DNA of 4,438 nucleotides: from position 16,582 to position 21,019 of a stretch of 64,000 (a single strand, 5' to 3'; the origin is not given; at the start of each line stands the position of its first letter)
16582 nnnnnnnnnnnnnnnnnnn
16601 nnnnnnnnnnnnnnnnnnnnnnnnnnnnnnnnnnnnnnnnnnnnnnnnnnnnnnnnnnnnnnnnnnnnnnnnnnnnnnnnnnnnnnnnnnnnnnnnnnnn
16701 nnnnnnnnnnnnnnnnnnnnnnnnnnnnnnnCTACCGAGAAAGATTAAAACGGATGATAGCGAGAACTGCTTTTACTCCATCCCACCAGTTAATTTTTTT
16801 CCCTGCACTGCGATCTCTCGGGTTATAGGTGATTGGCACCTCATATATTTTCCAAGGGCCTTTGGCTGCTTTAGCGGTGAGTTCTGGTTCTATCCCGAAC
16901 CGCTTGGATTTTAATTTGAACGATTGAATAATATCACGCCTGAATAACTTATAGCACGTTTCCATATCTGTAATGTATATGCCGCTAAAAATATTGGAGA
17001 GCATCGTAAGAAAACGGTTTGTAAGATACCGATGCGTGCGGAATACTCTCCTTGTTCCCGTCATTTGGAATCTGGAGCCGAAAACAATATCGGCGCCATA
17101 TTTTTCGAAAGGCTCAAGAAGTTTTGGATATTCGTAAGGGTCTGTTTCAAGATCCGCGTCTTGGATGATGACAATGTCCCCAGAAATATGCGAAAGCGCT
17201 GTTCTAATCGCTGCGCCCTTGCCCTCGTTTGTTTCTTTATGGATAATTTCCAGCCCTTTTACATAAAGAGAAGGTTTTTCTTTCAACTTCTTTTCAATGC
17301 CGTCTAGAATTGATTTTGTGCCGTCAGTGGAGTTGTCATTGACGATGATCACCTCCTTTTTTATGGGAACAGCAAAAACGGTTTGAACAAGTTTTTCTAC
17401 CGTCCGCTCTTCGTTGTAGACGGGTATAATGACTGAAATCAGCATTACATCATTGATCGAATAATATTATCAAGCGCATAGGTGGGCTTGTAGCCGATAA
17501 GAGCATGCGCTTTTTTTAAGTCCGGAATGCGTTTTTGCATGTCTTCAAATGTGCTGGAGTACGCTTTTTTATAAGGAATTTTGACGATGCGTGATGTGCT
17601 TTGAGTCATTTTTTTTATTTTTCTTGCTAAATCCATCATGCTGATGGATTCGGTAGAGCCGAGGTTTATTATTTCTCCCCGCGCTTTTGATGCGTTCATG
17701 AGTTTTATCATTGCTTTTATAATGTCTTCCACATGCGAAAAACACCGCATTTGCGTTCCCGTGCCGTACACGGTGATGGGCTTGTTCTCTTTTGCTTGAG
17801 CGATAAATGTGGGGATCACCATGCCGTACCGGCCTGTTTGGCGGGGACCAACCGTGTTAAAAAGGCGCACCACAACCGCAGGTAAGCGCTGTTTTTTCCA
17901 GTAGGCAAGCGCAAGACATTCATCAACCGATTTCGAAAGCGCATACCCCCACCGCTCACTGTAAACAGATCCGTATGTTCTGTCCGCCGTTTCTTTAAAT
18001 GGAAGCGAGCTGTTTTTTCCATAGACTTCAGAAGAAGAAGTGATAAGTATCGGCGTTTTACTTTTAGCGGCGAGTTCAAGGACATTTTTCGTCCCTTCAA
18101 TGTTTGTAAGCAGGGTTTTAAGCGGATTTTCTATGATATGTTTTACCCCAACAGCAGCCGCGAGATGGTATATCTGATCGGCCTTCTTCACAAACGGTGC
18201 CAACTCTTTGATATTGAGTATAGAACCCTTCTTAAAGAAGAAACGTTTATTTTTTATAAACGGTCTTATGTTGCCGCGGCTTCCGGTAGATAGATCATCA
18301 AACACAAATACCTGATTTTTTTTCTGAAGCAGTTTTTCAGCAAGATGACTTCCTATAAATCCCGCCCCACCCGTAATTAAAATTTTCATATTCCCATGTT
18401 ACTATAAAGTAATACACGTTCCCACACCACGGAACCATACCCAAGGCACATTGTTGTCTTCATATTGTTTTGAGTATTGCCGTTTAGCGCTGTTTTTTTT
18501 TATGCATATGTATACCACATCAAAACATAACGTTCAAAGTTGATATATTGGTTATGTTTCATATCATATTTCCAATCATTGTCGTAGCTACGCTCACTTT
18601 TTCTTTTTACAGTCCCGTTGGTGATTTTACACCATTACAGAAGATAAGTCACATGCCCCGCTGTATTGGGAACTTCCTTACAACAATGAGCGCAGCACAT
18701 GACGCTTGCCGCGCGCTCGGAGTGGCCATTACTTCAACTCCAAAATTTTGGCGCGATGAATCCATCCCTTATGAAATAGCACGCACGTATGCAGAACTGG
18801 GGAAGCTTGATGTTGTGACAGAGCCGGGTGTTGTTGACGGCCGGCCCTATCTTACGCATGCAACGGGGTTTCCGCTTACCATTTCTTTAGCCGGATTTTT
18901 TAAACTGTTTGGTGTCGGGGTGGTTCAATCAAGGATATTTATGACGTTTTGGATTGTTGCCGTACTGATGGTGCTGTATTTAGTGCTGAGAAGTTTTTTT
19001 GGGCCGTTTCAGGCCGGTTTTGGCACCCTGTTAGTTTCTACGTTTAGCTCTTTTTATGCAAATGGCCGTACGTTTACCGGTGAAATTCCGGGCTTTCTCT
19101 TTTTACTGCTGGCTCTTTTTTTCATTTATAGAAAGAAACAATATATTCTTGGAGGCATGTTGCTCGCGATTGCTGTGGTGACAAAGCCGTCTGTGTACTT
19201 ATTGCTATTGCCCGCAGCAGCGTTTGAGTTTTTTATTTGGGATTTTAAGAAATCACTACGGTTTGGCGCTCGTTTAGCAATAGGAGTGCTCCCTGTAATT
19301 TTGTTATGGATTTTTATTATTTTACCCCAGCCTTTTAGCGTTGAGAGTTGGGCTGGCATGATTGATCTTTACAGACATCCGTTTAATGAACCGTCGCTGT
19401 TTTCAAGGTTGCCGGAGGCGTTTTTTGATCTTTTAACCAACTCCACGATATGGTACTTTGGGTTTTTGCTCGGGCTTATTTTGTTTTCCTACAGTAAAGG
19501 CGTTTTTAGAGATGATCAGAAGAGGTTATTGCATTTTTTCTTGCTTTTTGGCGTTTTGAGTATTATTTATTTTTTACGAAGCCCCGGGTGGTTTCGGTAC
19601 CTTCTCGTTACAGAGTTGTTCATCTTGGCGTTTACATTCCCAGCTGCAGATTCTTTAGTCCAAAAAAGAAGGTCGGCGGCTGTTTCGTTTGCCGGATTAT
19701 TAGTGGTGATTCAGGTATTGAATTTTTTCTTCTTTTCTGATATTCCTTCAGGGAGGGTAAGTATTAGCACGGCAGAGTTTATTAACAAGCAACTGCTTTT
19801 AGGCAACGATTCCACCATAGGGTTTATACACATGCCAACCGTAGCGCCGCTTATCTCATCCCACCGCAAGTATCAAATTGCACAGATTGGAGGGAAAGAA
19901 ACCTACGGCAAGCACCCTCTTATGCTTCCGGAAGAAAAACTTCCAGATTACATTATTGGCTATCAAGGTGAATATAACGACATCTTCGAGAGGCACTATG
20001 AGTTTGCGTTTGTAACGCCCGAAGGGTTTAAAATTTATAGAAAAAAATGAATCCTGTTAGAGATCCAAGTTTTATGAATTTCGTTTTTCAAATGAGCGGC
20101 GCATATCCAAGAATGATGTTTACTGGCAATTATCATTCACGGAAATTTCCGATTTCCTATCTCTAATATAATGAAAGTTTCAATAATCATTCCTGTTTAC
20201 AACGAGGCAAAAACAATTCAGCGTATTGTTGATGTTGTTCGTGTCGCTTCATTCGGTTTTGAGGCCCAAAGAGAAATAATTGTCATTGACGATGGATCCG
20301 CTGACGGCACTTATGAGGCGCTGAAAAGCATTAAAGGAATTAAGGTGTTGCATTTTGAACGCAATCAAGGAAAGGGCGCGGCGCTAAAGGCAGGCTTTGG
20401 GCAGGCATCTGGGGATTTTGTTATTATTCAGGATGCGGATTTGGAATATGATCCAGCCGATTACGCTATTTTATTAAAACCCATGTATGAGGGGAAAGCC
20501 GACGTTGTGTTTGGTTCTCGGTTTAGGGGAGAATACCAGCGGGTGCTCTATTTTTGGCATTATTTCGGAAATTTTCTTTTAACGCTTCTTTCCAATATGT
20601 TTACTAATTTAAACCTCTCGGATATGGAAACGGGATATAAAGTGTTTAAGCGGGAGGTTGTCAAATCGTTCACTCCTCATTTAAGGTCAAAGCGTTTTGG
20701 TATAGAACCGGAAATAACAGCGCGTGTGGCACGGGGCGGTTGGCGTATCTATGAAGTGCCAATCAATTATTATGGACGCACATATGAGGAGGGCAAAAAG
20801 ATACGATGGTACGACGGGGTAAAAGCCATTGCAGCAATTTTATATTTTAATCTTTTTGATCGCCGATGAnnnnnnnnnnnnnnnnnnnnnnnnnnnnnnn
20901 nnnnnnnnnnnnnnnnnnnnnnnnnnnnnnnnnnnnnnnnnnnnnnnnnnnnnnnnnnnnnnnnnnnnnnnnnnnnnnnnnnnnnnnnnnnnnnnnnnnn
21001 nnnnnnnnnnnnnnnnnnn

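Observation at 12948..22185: Five repeated two-gene modules: DPM1/ArnC-like polyprenyl-phosphate sugar synthase paired with a GT-C (ArnT/PMT_2-like) transferase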

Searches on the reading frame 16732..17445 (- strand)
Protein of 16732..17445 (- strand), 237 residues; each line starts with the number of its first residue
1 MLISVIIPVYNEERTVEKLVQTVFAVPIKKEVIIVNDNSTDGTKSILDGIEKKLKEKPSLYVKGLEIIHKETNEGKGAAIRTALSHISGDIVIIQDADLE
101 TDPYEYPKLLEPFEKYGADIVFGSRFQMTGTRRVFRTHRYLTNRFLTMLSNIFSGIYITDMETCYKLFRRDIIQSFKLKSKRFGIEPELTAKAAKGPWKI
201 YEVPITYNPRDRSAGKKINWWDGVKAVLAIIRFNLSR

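Call 3: search_protein_families(library=pfam, proteins=[window:16732-17445:-], max_evalue=0.01)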
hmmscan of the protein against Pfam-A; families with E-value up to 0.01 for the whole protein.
window:16732-17445:- (237 aa): 3 families
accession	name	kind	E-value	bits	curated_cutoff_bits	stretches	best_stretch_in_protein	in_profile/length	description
PF00535.33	Glycos_transf_2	-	7.7e-35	120.7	23.3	1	4-174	1-165/168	Glycosyl transferase family 2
PF13641.12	Glyco_tranf_2_3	-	4.7e-07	30.5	27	1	3-127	3-125/230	Glycosyltransferase like family 2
PF10111.15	Glyco_tranf_2_2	-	0.00057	19.9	27.3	1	4-99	1-92/276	Glycosyltransferase like family 2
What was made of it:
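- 16732..17445 (-): Pren-P-type GT2, 237 aa, no TM, 'DADLE'. Convergent with 15015 and transcribed after the SDR gene. PF00535 8e-35 (call 3).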

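Call 10: search_protein_families(library=ncbifam, proteins=[window:16732-17445:-], max_evalue=0.001)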
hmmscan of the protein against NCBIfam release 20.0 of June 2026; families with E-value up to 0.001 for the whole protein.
window:16732-17445:- (237 aa): 17 families
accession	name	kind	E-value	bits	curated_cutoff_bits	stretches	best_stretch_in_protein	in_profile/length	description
TIGR04182.1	glyco_TIGR04182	equivalog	3.1e-32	112.1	325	1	3-233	2-217/293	S-layer glycoprotein N-glycosyltransferase AglJ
NF007986.1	PRK10714.1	equivalog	1.6e-16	60.2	529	1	3-207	8-200/316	undecaprenyl-phosphate 4-deoxy-4-formamido-L-arabinose transferase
NF041391.1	DPhHxTase_Halo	equivalog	5.7e-16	58.2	375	1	9-226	3-200/213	dolichyl-phosphate hexose transferase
NF047588.1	GlcsyltransPgfSStrep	equivalog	8.9e-16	58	500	1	1-176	1-167/308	glycosyltransferase PgfS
TIGR03937.1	PgaC_IcaA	equivalog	2.2e-14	53.3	422.3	1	2-111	46-148/407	poly-beta-1,6-N-acetyl-D-glucosamine synthase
NF058614.1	PPMAGASynPpgS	equivalog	3.6e-13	49.4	370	1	5-225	4-214/226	polyprenyl-phospho-N-acetylgalactosaminyl synthase PpgS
NF010496.0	PRK13915.1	equivalog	1.5e-11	44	262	1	3-113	33-142/307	glucosyl-3-phosphoglycerate synthase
NF007482.0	PRK10073.1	equivalog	3.2e-11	42.8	423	1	3-119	8-116/334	glycosyltransferase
TIGR04283.1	glyco_like_mftF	equivalog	5.6e-11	42.5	182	1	3-143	1-126/221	TIGR04283 family arsenosugar biosynthesis glycosyltransferase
NF047683.1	TeichurnBiosyTuaG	equivalog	7.4e-10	38.9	400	1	2-108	7-106/252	teichuronic acid biosynthesis protein TuaG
NF041875.1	EPS_EpsD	equivalog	5.2e-09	35.9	370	1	3-126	1-117/325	exopolysaccharide biosynthesis glycosyltransferase EpsD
NF053739.1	GlytfEpsEBac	equivalog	2e-07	30.3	450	1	3-98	3-92/265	glycosyltransferase EpsE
NF038302.1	EPS_HpsE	equivalog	9e-07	28.2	300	1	3-98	3-96/307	hormogonium polysaccharide biosynthesis glycosyltransferase HpsE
TIGR03111.1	glyc2_xrt_Gpos1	hypoth_equivalog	9.6e-07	27.9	363.95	1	3-115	51-158/439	TIGR03111 family XrtG-associated glycosyltransferase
TIGR03965.1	mycofact_glyco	equivalog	1.3e-05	24.2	280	1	3-121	76-187/467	mycofactocin biosynthesis glycosyltransferase MftF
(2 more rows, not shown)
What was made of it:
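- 16732..17445 (-): AglJ/ArnC best (call 10).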

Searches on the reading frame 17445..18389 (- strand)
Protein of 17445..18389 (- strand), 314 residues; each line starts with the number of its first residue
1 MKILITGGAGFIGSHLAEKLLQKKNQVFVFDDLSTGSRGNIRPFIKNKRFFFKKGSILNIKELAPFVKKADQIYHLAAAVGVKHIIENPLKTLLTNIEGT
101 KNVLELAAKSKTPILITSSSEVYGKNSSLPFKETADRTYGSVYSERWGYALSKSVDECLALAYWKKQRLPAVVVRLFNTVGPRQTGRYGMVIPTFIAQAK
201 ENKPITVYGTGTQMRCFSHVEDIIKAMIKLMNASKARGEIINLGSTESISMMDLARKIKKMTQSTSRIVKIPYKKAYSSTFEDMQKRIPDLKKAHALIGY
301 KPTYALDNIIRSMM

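Call 4: search_protein_families(library=pfam, proteins=[window:17445-18389:-], max_evalue=0.01)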
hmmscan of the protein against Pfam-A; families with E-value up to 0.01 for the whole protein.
window:17445-18389:- (314 aa): 9 families
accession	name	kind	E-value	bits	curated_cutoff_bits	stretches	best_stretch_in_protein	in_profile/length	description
PF16363.11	GDP_Man_Dehyd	-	5.2e-60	204.1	27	1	4-313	1-332/332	GDP-mannose 4,6 dehydratase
PF01370.27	Epimerase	-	3.2e-54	184.3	20.9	1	3-244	1-240/240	NAD dependent epimerase/dehydratase family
PF02719.21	Polysacc_synt_2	-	7.3e-20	71.8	20.2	2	3-119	1-127/293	Polysaccharide biosynthesis protein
PF07993.18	NAD_binding_4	-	6.1e-17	62.1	20.1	2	66-188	85-216/258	Male sterility protein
PF01073.25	3Beta_HSD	-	4.7e-15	55.8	22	1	4-165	1-162/280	3-beta hydroxysteroid dehydrogenase/isomerase family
PF04321.23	RmlD_sub_bind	-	7.9e-12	45.3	27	1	1-271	1-241/287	RmlD substrate binding domain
PF05368.20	NmrA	-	0.0015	18.6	27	0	2-29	4-31/298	NmrA-like family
PF00106.31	adh_short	-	0.0021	18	26.6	0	3-70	3-71/195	short chain dehydrogenase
PF13460.12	NAD_binding_10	-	0.0022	18.4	27.2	1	7-144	1-122/184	NAD(P)H-binding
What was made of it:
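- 17445..18389 (-): SDR-family NDP-sugar dehydratase/epimerase immediately upstream of GT2_16732 on the minus strand. It probably makes that enzyme's sugar-nucleotide substrate. Pfam call 4.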

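Call 41: search_protein_families(library=ncbifam, proteins=[window:17445-18389:-], max_evalue=1e-10)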
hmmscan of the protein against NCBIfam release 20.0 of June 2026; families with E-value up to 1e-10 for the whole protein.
window:17445-18389:- (314 aa): 23 families
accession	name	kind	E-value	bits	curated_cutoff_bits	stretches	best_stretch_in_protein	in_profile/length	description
TIGR04180.1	EDH_00030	hypoth_equivalog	3.3e-50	170.8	475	1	3-304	1-296/297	NAD-dependent 4,6-dehydratase LegB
TIGR01181.1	dTDP_gluc_dehyt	equivalog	8.4e-42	143.4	365.1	1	2-269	1-268/321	dTDP-glucose 4,6-dehydratase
NF008872.0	PRK11908.1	equivalog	5.7e-41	140.7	294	1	1-313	2-331/349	bifunctional UDP-4-keto-pentose/UDP-xylose synthase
TIGR01179.1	galE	equivalog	2.7e-39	134.9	262.3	1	2-312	1-320/332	UDP-glucose 4-epimerase GalE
NF005998.1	PRK08125.1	equivalog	2.1e-38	132.1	777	1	2-312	317-644/649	bifunctional UDP-4-amino-4-deoxy-L-arabinose formyltransferase/UDP-glucuronic acid oxidase ArnA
TIGR02197.1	heptose_epim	equivalog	3.1e-29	102.1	274.6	1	3-277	1-279/316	ADP-glyceromanno-heptose 6-epimerase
NF011728.1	PRK15181.1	equivalog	1.1e-26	93.6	760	1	3-306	18-326/348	Vi polysaccharide biosynthesis UDP-N-acetylglucosaminuronic acid C-4 epimerase TviC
NF007582.0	PRK10217.1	equivalog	1.4e-25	90.1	698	1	2-261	3-269/355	dTDP-glucose 4,6-dehydratase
NF007490.0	PRK10084.1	subfamily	2.4e-25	89.3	649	1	1-264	1-279/361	dTDP-glucose 4,6-dehydratase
NF047922.1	GDPFucSynFcl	equivalog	2e-19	70.2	500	1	68-307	52-291/308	GDP-L-fucose synthase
TIGR03466.1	HpnA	hypoth_equivalog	4.1e-18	65.3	367.65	1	1-281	1-265/327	hopanoid-associated sugar epimerase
NF007956.0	PRK10675.1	subfamily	5e-18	65.3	394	1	1-308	1-320/338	UDP-glucose 4-epimerase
NF041015.1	UDPsulfquin_syn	equivalog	4.8e-16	58.7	575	0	188-313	235-359/384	UDP-sulfoquinovose synthase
TIGR02622.1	CDP_4_6_dhtase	equivalog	9.8e-16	57.8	278.45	1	2-312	6-325/352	CDP-glucose 4,6-dehydratase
NF043036.1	ErythonDh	equivalog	3.8e-15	55.9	325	1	1-176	1-176/321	D-erythronate dehydrogenase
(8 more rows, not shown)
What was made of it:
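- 17445..18389 (-): NCBIfam best LegB / dTDP-Glc dehydratase / UDP-xylose synthase, all below cut-off (call 41).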

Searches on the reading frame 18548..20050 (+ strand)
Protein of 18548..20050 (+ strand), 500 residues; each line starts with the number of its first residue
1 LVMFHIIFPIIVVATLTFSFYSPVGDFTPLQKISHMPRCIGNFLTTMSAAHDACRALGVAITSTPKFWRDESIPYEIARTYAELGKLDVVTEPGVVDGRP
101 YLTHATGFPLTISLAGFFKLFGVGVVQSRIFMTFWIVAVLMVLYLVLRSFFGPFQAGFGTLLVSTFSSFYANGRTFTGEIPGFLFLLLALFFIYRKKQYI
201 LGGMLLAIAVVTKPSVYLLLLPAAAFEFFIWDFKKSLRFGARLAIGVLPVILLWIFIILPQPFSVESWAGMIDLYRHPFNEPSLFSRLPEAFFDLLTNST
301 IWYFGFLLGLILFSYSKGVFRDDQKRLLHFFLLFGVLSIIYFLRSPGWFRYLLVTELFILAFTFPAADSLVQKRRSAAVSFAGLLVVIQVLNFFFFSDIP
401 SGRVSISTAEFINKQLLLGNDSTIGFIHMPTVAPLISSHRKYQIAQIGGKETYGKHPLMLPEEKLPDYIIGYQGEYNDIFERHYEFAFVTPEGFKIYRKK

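Call 4: search_protein_families(library=pfam, proteins=[window:18548-20050:+], max_evalue=0.01)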
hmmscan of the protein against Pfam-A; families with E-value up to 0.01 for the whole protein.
window:18548-20050:+ (500 aa): 1 family
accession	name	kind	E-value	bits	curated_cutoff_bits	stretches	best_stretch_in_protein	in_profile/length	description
PF13231.12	PMT_2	-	2.7e-09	37.9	26.1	1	114-254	10-160/160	Dolichyl-phosphate-mannose-protein mannosyltransferase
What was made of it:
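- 18548..20050 (+): GT-C (PMT_2), 500 aa, about 10 TM, loop-1 'DE' motif. Part of the conserved block with 20171 and 20866. PF13231 3e-9 (call 4).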

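Call 11: search_protein_families(library=ncbifam, proteins=[window:18548-20050:+], max_evalue=0.001)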
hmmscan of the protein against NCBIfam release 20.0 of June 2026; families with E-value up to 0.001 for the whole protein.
window:18548-20050:+ (500 aa): 1 family
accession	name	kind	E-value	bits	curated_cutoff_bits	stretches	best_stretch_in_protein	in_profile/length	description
NF046093.1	AZOBR_p60025_fam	subfamily_domain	0.00019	20.8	150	1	106-245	95-229/232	AZOBR_p60025 family cell surface glycopolymer formation protein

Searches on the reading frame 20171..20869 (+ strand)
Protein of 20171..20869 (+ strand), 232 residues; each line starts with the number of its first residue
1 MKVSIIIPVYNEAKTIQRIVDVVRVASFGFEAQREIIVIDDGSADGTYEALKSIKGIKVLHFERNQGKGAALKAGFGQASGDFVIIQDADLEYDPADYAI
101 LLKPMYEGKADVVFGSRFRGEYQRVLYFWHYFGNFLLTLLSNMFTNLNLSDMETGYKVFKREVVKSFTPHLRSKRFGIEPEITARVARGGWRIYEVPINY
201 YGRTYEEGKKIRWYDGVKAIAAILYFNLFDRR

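Call 3: search_protein_families(library=pfam, proteins=[window:20171-20869:+], max_evalue=0.01)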
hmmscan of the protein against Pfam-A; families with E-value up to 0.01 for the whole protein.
window:20171-20869:+ (232 aa): 4 families
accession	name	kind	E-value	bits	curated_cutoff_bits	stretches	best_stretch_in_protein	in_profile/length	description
PF00535.33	Glycos_transf_2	-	7.9e-37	127.2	23.3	1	4-165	1-165/168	Glycosyl transferase family 2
PF10111.15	Glyco_tranf_2_2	-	4.8e-09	36.5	27.3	1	4-94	1-95/276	Glycosyltransferase like family 2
PF13641.12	Glyco_tranf_2_3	-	4.4e-07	30.6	27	1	3-196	3-204/230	Glycosyltransferase like family 2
PF13704.12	Glyco_tranf_2_4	-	4.2e-05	24.4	27.5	1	11-90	2-81/98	Glycosyl transferase family 2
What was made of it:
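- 20171..20869 (+): Pren-P-type GT2, 232 aa, no TM, 'DADLE'. PF00535 8e-37 (call 3).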

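Call 10: search_protein_families(library=ncbifam, proteins=[window:20171-20869:+], max_evalue=0.001)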
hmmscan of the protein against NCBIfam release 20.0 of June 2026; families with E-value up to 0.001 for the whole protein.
window:20171-20869:+ (232 aa): 21 families
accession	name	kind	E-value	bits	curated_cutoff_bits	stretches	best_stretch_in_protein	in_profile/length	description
TIGR04182.1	glyco_TIGR04182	equivalog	1.3e-36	126.5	325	1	2-223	1-214/293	S-layer glycoprotein N-glycosyltransferase AglJ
NF047588.1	GlcsyltransPgfSStrep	equivalog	4.1e-23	82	500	1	1-175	1-175/308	glycosyltransferase PgfS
NF058614.1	PPMAGASynPpgS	equivalog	8e-21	74.5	370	1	3-221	2-217/226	polyprenyl-phospho-N-acetylgalactosaminyl synthase PpgS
NF007986.1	PRK10714.1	equivalog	2e-18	66.5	529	1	2-207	7-207/316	undecaprenyl-phosphate 4-deoxy-4-formamido-L-arabinose transferase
TIGR03937.1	PgaC_IcaA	equivalog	2.6e-16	59.6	422.3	1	2-106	46-151/407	poly-beta-1,6-N-acetyl-D-glucosamine synthase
NF041391.1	DPhHxTase_Halo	equivalog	5.2e-16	58.3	375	1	9-221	3-202/213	dolichyl-phosphate hexose transferase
TIGR04283.1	glyco_like_mftF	equivalog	3.1e-15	56.4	182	1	3-132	1-124/221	TIGR04283 family arsenosugar biosynthesis glycosyltransferase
NF041875.1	EPS_EpsD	equivalog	3.1e-14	53.1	370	1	3-116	1-115/325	exopolysaccharide biosynthesis glycosyltransferase EpsD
NF010496.0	PRK13915.1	equivalog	5.7e-14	51.9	262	1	2-107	32-144/307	glucosyl-3-phosphoglycerate synthase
TIGR03965.1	mycofact_glyco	equivalog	2.8e-13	49.6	280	1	2-93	75-167/467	mycofactocin biosynthesis glycosyltransferase MftF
NF007482.0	PRK10073.1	equivalog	6.2e-13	48.5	423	1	2-112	7-117/334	glycosyltransferase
NF047683.1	TeichurnBiosyTuaG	equivalog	9.3e-12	45.1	400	1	2-106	7-112/252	teichuronic acid biosynthesis protein TuaG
TIGR03111.1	glyc2_xrt_Gpos1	hypoth_equivalog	1.9e-09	36.8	363.95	1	2-91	50-142/439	TIGR03111 family XrtG-associated glycosyltransferase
NF053739.1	GlytfEpsEBac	equivalog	1.2e-08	34.2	450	1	2-90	2-92/265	glycosyltransferase EpsE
NF045692.1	OglycostaseCruG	equivalog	9e-07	28.1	600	1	2-113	42-160/386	2'-O-glycosyltransferase CruG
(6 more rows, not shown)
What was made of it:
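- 20171..20869 (+): AglJ 1e-36 (call 10).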

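Call 13: search_solved_structures(query=window:20171-20869:+, max_evalue=0.00001)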
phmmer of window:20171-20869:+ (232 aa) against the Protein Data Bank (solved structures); distinct sequences matched with E-value up to 0.00001: 17.
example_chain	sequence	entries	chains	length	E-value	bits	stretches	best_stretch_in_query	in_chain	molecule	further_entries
5mlz_A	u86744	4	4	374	5.2e-16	62.2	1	1-200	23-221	Dolichol monophosphate mannose synthase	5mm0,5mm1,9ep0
9bhc_C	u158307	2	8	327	6.8e-15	58.5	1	2-207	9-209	Undecaprenyl-phosphate 4-deoxy-4-formamido-L-arabinose transferase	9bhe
8vxh_A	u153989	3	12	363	8.9e-15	58.2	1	2-207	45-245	Undecaprenyl-phosphate 4-deoxy-4-formamido-L-arabinose transferase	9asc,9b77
9hwj_A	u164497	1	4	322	2.4e-14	56.7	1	2-209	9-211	Undecaprenyl-phosphate 4-deoxy-4-formamido-L-arabinose transferase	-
5ekp_C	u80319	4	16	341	1.3e-11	47.8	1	2-164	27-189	Uncharacterized glycosyltransferase sll0501 | Glycosyltransferase sll0501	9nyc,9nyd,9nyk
5eke_A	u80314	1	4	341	1.4e-11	47.7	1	2-164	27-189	Uncharacterized glycosyltransferase sll0501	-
9nye_A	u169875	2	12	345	1.4e-11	47.7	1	2-164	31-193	Glycosyltransferase sll0501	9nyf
6p61_A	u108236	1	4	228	1.5e-10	44.3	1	3-103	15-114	Glycosyltransferase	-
5hea_A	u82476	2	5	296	5.9e-07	32.6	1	3-111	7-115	Putative glycosyltransferase (GalT1)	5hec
3bcv_A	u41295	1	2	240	6.4e-07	32.5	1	2-114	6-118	Putative glycosyltransferase protein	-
5tze_C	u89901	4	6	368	1.3e-06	31.5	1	1-90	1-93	Glycosyl transferase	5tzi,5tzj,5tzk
6yv7_B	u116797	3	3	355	1.5e-06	31.3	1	2-96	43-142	Glycosyl transferase, family 2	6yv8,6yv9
6yv7_A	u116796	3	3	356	1.5e-06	31.2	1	2-96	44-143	Glycosyl transferase, family 2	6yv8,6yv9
5tz8_A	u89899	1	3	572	2.5e-06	30.5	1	1-90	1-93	Glycosyl transferase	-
9jma_A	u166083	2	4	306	4.5e-06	29.7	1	1-114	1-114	GalNAc(5)-diNAcBac-PP-undecaprenol beta-1,3-glucosyltransferase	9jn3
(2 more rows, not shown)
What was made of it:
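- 20171..20869 (+): PDB 5mlz / ArnC / GtrB (call 13).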
